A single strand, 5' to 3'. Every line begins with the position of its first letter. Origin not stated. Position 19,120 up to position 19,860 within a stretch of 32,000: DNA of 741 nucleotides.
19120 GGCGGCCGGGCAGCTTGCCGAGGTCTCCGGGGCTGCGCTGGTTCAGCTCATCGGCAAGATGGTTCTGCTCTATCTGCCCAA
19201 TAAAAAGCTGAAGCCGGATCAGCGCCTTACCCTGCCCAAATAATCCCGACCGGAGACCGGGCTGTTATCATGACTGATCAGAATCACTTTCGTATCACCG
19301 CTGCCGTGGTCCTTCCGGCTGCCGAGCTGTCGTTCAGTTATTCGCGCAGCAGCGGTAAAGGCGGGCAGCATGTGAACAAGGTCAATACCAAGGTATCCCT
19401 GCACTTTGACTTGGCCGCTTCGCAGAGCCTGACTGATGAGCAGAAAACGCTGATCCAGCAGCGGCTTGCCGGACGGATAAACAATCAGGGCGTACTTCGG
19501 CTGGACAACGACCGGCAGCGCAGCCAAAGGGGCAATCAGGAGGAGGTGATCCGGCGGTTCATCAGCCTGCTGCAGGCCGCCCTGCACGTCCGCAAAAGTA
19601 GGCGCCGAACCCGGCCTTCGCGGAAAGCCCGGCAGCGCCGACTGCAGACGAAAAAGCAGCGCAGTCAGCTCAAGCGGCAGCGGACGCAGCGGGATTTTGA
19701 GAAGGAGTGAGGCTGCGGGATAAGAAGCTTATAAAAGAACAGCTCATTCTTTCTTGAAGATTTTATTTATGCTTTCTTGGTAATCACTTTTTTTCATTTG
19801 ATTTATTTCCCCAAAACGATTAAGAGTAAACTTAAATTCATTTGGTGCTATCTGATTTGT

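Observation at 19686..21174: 1.43-kb AT-rich islet flanked by 31-nt direct repeats that duplicate the 3' end of arfB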

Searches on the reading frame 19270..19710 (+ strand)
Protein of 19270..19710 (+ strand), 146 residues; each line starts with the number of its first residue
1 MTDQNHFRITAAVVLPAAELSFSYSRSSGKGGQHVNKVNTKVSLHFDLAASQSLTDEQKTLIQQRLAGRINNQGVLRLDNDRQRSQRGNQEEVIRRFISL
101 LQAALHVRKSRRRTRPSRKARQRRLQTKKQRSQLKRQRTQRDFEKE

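Call 4: search_protein_families(library=pfam, proteins=[window:19270-19710:+], max_evalue=1)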
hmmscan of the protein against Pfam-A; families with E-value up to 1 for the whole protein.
window:19270-19710:+ (146 aa): 3 families
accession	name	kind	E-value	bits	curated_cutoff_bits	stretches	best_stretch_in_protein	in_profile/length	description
PF00472.26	RF-1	-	5.5e-15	55.8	35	1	13-138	5-116/116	RF-1 domain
PF05224.17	NDT80_PhoG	-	0.019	15.7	27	1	4-143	7-139/180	NDT80 / PhoG like DNA-binding family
PF11917.13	DUF3435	-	0.15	11.4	25.8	1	34-143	256-358/418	Protein of unknown function (DUF3435)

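Call 12: find_related_loci(query=window:19270-19710:+, collection=genome_contigs, flank=6000)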
Query window:19270-19710:+ (146 aa) in genome_contigs; peptide patterns used: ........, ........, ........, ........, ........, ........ (x = any residue, [..] = any of these).
600 stretches matched a pattern (row limit reached: there are more); 135 encode a relative of the query (tblastn E <= 1e-3); the best 80 are kept; 80 distinct loci.
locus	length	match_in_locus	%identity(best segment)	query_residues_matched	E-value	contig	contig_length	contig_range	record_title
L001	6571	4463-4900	71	1-146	2e-67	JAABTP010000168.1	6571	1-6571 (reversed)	MAG: Desulfobulbaceae bacterium isolate S24.Bin023 NODE_172_length_6571_cov_11.692023, whole genome shotgun sequence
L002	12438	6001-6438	66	1-146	6e-62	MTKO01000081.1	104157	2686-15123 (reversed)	Candidatus Electrothrix aarhusensis isolate MCF Contig3, whole genome shotgun sequence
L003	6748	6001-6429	56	1-143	4e-48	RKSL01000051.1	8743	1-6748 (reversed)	MAG: Candidatus Desulfobulbus rimicarensis isolate DR15 JLJ-DNA_1_114_contig_4070, whole genome shotgun sequence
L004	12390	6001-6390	43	9-138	7e-34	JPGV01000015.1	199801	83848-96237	MAG: [Candidatus Thermochlorobacteriaceae] bacterium GBChlB GB_Chlorobi_Contig_193, whole genome shotgun sequence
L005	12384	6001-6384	47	18-145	3e-32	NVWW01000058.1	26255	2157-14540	MAG: Flavobacteriales bacterium isolate NORP27 Contig_source1383C_3691, whole genome shotgun sequence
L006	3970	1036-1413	50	19-146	2e-31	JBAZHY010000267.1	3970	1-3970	MAG: Pedobacter sp. isolate SO_2017_LW3_81 NODE_89961_length_3970_cov_1.144679_LW162_2017, whole genome shotgun sequence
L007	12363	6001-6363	48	18-138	6e-31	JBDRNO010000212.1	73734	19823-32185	MAG: Bacteroidota bacterium isolate MEGAHIT-group-1.892 k141_8489473, whole genome shotgun sequence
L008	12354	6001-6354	47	18-135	4e-31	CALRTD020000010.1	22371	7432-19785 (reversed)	MAG: Synechococcus sp. UW140 isolate JJ-JE56-12-3-mx-bin559 genome assembly, contig: JJ-RDS211-73-C151, whole genome sho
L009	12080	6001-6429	40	6-143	1e-29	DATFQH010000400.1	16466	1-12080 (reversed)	MAG TPA_asm: Pedobacter sp. isolate SMAG_U9324 k141_2301486, whole genome shotgun sequence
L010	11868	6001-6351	46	19-136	3e-29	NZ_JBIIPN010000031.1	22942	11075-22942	MAG: Daejeonella sp. isolate ME2003-05-28_3300042454_group2_bin53 Rohwer_bin1074_scaffold_398_c2, whole genome shotgun s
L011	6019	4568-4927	44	19-138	4e-29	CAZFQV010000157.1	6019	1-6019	MAG TPA_asm: uncultured Sphingobacterium sp. isolate SRP193066_co1_142 genome assembly, contig: NODE_11605_length_6019_c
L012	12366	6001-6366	42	18-139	1e-28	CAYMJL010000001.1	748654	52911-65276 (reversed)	MAG TPA_asm: uncultured Flavobacteriales bacterium isolate SRP062349_co2_45 genome assembly, contig: NODE_4_length_74865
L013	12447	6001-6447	41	1-138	2e-28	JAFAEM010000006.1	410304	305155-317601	MAG: Bacteroidetes bacterium isolate OH_SBlB_129 k127_1194655, whole genome shotgun sequence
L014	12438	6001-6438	68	1-146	2e-64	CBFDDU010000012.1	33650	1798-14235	MAG TPA_asm: uncultured Candidatus Electrothrix sp. isolate SRR26215675_binner123_Refined_103 genome assembly, contig: E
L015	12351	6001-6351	46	19-136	3e-28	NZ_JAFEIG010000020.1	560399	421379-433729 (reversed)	MAG: Daejeonella sp. isolate DJPMRC01 NODE_1_length_560399_cov_53.025845, whole genome shotgun sequence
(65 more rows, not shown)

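Call 17: find_encoding_contigs(protein=window:19270-19710:+, flank=6000, max_places=10)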
Protein window:19270-19710:+ (146 aa): 2 contigs read that carry it; 2 places shown.
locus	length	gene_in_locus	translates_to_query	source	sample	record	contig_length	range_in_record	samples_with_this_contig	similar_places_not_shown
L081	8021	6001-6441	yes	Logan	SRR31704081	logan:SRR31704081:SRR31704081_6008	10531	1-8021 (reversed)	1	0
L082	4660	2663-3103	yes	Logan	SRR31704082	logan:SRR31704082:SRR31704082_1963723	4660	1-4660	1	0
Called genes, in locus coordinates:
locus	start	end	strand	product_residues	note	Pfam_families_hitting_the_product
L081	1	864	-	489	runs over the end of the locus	PF02558:ApbA (weak), PF07991:KARI_N, PF01450:KARI_C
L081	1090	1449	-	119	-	PF13682:CZB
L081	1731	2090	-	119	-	PF21118:DosC_2nd (weak), PF13682:CZB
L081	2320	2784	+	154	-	PF03473:MOSC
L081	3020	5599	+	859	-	PF19864:Radical_SAM_N2, PF04055:Radical_SAM, PF10105:DUF2344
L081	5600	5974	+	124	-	PF01985:CRS1_YhbY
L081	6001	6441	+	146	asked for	PF00472:RF-1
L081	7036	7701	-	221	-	-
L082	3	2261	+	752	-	?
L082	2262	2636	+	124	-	PF01985:CRS1_YhbY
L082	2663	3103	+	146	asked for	PF00472:RF-1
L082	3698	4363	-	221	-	-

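Call 53: list_cluster_members(proteins=[window:19270-19710:+, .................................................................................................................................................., window:18869-19243:+, window:21540-23141:+, window:19744-19953:-, window:19965-20390:-])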
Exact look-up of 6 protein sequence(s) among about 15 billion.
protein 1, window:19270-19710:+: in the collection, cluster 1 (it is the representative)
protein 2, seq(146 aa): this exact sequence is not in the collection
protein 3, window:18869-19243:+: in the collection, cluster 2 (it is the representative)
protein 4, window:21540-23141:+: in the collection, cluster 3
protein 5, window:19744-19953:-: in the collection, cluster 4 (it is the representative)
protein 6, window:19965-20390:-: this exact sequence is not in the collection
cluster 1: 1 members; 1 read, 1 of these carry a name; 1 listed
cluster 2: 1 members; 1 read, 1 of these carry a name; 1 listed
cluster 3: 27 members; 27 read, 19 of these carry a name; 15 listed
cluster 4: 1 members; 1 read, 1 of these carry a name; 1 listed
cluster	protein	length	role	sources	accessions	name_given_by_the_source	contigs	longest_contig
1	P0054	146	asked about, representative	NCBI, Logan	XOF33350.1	MAG: alternative ribosome rescue aminoacyl-tRNA hydrolase ArfB [Candidatus Electrothrix ...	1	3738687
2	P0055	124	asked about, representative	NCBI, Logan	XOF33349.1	MAG: ribosome assembly RNA-binding protein YhbY [Candidatus Electrothrix sp. YB6]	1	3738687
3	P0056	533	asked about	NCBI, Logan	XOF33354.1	MAG: citramalate synthase [Candidatus Electrothrix sp. YB6]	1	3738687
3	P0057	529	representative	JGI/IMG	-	2-isopropylmalate synthase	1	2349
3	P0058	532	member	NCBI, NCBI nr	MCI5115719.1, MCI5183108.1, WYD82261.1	MAG: citramalate synthase [Candidatus Electrothrix sp. AW1] | citramalate synthase [Candidatus Electrothrix sp. AX1]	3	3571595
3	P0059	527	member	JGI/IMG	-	2-isopropylmalate synthase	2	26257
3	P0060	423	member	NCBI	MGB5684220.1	MAG: citramalate synthase, partial [Candidatus Electrothrix sp.]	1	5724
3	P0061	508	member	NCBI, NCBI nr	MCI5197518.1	MAG: citramalate synthase, partial [Candidatus Electrothrix sp. AW5] | citramalate synthase [Candidatus Electrothrix gigas]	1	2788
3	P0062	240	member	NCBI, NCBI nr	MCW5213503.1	citramalate synthase, partial [Desulfobulbus sp. TB] | citramalate synthase [Desulfobulbus sp. TB]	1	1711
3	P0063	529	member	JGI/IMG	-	2-isopropylmalate synthase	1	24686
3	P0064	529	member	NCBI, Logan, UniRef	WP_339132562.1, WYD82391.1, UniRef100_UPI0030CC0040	MAG: citramalate synthase [Candidatus Electrothrix sp. GW3-4] | citramalate synthase n=1 Tax=Candidatus Electrothrix sp. GW3-4 TaxID=3126740 ...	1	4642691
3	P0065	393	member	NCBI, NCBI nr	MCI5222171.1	MAG: citramalate synthase, partial [Candidatus Electrothrix sp. AR4] | citramalate synthase [Candidatus Electrothrix sp. AR4]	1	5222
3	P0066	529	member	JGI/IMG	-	2-isopropylmalate synthase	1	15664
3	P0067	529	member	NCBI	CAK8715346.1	citramalate synthase [Candidatus Electrothrix laxa]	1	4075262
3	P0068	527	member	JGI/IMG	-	2-isopropylmalate synthase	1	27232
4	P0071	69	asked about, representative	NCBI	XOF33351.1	MAG: hypothetical protein ACL93V_15315 [Candidatus Electrothrix sp. YB6]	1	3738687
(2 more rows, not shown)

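Call 54: find_encoding_contigs(protein=P0058, flank=6000, max_places=3)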
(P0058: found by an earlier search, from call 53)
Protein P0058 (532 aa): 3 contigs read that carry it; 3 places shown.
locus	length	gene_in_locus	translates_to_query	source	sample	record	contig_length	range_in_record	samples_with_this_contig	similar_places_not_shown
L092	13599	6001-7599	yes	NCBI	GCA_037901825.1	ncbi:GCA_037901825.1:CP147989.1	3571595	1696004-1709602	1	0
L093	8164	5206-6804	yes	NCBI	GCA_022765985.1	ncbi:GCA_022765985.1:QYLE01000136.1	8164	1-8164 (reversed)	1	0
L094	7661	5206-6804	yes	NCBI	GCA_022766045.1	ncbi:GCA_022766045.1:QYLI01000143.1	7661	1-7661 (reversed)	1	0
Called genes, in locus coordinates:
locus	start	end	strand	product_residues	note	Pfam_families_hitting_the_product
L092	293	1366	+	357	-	-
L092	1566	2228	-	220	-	PF13489:Methyltransf_23, PF08242:Methyltransf_12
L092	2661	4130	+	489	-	PF00206:Lyase_1, PF10397:ADSL_C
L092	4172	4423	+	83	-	PF16256:DUF4911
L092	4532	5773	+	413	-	PF00696:AA_kinase, PF01842:ACT, PF22468:ACT_9 (weak), PF13840:ACT_7, PF22468:ACT_9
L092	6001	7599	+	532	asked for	PF00682:HMGL-like, PF22617:HCS_D2, PF08502:LeuA_dimer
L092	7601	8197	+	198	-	PF00578:AhpC-TSA, PF08534:Redoxin, PF00085:Thioredoxin (weak), PF13905:Thioredoxin_8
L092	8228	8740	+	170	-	PF00633:HHH (faint), PF12836:HHH_3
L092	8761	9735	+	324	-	PF01745:IPT (weak), PF13671:AAA_33 (faint), PF01715:IPPT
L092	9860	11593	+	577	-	PF00800:PDT, PF01842:ACT (weak), PF20463:PDH_C (weak)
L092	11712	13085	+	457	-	PF01411:tRNA-synt_2c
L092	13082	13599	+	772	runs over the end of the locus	PF01590:GAF, PF13185:GAF_2, PF13492:GAF_3 (faint), PF13581:HATPase_c_2 (faint), PF01590:GAF, PF13185:GAF_2, PF02518:HATPase_c, PF13589:HATPase_c_3 (faint)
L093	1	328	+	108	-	PF10397:ADSL_C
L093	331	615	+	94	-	PF16256:DUF4911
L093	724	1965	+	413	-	PF00696:AA_kinase, PF01842:ACT, PF22468:ACT_9 (weak), PF13840:ACT_7, PF22468:ACT_9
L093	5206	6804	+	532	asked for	PF00682:HMGL-like, PF22617:HCS_D2, PF08502:LeuA_dimer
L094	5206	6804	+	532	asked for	PF00682:HMGL-like, PF22617:HCS_D2, PF08502:LeuA_dimer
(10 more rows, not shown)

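Call 55: find_encoding_contigs(protein=P0064, flank=6000, max_places=3)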
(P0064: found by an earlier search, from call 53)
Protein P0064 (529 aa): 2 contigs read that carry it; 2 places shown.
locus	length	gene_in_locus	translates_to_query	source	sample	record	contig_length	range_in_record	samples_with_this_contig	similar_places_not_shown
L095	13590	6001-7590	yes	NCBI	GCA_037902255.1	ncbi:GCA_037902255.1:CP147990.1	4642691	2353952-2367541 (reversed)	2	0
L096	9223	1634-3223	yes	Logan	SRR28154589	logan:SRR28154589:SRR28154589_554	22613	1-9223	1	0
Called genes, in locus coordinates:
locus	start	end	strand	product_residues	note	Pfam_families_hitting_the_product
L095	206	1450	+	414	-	PF00696:AA_kinase, PF01842:ACT, PF22468:ACT_9 (weak), PF13840:ACT_7, PF22468:ACT_9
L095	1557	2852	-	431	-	PF00515:TPR_1 (faint), PF07719:TPR_2 (faint), PF13181:TPR_8 (faint), PF13414:TPR_11 (faint), PF13432:TPR_16 (faint), PF14559:TPR_19 (faint), PF04575:SlipAM (weak), PF10082:BBP2_2 (weak)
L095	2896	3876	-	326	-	-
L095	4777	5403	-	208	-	-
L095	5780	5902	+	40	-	-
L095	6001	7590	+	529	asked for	PF00682:HMGL-like, PF22617:HCS_D2, PF08502:LeuA_dimer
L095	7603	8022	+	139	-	PF06094:GGACT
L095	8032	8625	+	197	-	-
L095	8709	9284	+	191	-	PF13098:Thioredoxin_2 (faint), PF00578:AhpC-TSA, PF08534:Redoxin, PF00085:Thioredoxin (weak), PF13905:Thioredoxin_8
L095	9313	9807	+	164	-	PF14716:HHH_8 (faint), PF12836:HHH_3, PF00633:HHH (weak), PF14520:HHH_5 (faint)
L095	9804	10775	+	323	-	PF01745:IPT (weak), PF13238:AAA_18 (faint), PF13671:AAA_33 (faint), PF01715:IPPT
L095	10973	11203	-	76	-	-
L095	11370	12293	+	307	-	PF00924:MS_channel_2nd, PF21082:MS_channel_3rd (weak)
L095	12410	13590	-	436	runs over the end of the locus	PF00155:Aminotran_1_2, PF12897:Asp_aminotransf (weak)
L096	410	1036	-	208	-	-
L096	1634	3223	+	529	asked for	PF00682:HMGL-like, PF22617:HCS_D2, PF08502:LeuA_dimer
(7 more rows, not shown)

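Call 56: find_encoding_contigs(protein=P0067, flank=6000, max_places=3)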
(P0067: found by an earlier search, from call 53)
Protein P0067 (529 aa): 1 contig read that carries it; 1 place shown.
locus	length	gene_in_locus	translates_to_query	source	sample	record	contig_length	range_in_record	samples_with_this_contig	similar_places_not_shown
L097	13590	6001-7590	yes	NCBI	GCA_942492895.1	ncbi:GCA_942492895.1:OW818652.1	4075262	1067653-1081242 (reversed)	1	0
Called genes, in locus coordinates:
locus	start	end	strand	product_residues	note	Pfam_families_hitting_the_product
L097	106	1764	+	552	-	PF04326:SLFN_AlbA_2, PF13749:HATPase_c_4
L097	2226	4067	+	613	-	-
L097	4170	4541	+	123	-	-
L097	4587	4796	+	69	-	-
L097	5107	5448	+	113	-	-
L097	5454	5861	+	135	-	PF01844:HNH, PF14279:HNH_5 (weak)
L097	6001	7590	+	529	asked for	PF00682:HMGL-like, PF22617:HCS_D2, PF08502:LeuA_dimer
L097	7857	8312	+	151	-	PF00578:AhpC-TSA, PF08534:Redoxin, PF00085:Thioredoxin (faint), PF13905:Thioredoxin_8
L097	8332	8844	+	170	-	PF14716:HHH_8 (faint), PF00633:HHH (faint), PF12836:HHH_3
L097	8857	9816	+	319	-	PF01745:IPT (weak), PF13671:AAA_33 (faint), PF01715:IPPT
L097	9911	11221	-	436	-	PF00155:Aminotran_1_2, PF12897:Asp_aminotransf (weak)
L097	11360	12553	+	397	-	PF01966:HD, PF13286:HD_assoc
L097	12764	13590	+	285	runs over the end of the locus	-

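Call 70: find_encoding_contigs(protein=P0068, flank=10000, max_places=3)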
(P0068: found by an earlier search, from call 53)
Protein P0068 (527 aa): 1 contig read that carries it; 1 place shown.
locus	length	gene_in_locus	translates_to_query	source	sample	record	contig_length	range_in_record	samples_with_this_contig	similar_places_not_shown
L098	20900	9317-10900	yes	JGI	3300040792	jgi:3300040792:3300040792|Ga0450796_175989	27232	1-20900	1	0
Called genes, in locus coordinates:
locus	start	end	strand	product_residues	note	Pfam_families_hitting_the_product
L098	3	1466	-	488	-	?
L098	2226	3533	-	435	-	PF00202:Aminotran_3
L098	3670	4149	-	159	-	PF04519:Bactofilin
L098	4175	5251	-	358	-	PF01551:Peptidase_M23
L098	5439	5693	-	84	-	-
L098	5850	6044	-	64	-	PF00830:Ribosomal_L28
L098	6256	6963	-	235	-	PF00696:AA_kinase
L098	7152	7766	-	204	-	PF00889:EF_TS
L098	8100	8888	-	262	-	PF00318:Ribosomal_S2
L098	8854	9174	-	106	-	-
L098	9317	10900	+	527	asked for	PF00682:HMGL-like, PF22617:HCS_D2, PF08502:LeuA_dimer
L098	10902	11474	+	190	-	PF00578:AhpC-TSA, PF08534:Redoxin, PF02630:SCO1-SenC (faint), PF00085:Thioredoxin (faint), PF13905:Thioredoxin_8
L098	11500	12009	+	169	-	PF14716:HHH_8 (faint), PF00633:HHH (faint), PF12836:HHH_3, PF14520:HHH_5 (faint)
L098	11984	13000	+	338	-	PF01745:IPT (weak), PF13238:AAA_18 (faint), PF13671:AAA_33 (faint), PF01715:IPPT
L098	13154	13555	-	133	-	-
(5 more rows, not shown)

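Call 73: predict_structure(alignment_id=A8)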
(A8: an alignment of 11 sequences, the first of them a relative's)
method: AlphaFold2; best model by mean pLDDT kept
length: 69 residues; sequences in the alignment: 11
mean_pLDDT: 48.2   pTM: 0.24
mean pLDDT of the five models: 48.2, 44.5, 43.1, 42.6, 41.1
residues with pLDDT >= 90: 0; 70-90: 1; 50-70: 24; < 50: 44
segments of 3 or more residues with pLDDT < 50: 1-42
pLDDT, mean of each block of 10 residues (from residue 1): 35 43 44 42 53 59 62
secondary structure, 60 per line:
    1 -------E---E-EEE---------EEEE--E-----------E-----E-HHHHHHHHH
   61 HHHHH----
elements in order: E14-16 E26-29 H52-65

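Call 86: search_protein_families(library=phrogs, proteins=[P0071], max_evalue=0.1)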
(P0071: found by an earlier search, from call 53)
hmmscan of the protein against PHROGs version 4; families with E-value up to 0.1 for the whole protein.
P0071 (69 aa): 0 families

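Call 87: search_protein_families(library=ncbifam, proteins=[P0071], max_evalue=0.1)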
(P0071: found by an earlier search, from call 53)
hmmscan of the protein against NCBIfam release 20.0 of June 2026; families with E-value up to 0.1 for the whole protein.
P0071 (69 aa): 0 families

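Call 88: search_protein_families(library=padloc, proteins=[L097:106-1764:+, L097:2226-4067:+, L097:4170-4541:+, L097:5107-5448:+, L097:5454-5861:+, L095:4777-5403:-, L095:2896-3876:-], max_evalue=0.001)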
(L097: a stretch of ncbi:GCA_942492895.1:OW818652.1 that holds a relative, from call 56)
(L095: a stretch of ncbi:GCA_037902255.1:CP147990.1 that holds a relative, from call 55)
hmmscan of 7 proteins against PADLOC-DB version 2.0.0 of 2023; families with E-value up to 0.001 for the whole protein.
L097:106-1764:+ (552 aa): 2 families
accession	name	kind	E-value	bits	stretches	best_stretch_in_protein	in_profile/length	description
PDLC02402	Aga_SIR2-PNTD1-PNTD2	-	6.8e-06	22.4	1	285-377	437-537/876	Class I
PDLC02418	Aga_SIR2-Kinase-PNTD1-PNTD2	-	0.0006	16.1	1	283-377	313-415/756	Class I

L097:2226-4067:+ (613 aa): 0 families

L097:4170-4541:+ (123 aa): 0 families

L097:5107-5448:+ (113 aa): 0 families

L097:5454-5861:+ (135 aa): 11 families
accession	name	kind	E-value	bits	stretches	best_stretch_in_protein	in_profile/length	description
PDLC00337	PtuB1|PtuB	-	1.1e-07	29.9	1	10-131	48-165/216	Unknown function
PDLC00325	PtuB1|PtuB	-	1.6e-07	29.2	1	5-120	38-165/213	Unknown function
PDLC00315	PtuB1|PtuB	-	4.4e-06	24.6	1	21-68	30-79/227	Unknown function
PDLC00342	PtuB1|PtuB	-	1.4e-05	22.6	1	13-128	42-152/247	Unknown function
PDLC03478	REase_II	-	2.1e-05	22.4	1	10-87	101-180/219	Type II restriction enzyme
PDLC00292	PtuA1|PtuA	-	3.1e-05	20.5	1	49-128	102-192/726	AAA ATPase domain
PDLC00352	PtuB1|PtuB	-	4.9e-05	21.1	1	7-93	35-132/206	Unknown function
PDLC00345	PtuB1|PtuB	-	8.5e-05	20.2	1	5-114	38-158/223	Unknown function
PDLC00317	PtuB1|PtuB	-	0.00011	20.2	1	17-127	58-165/244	Unknown function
PDLC00335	PtuB1|PtuB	-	0.0004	18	1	6-67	36-100/214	Unknown function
PDLC00331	PtuB1|PtuB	-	0.00074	17.2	0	23-66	36-81/222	Unknown function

L095:4777-5403:- (208 aa): 0 families

L095:2896-3876:- (326 aa): 0 families
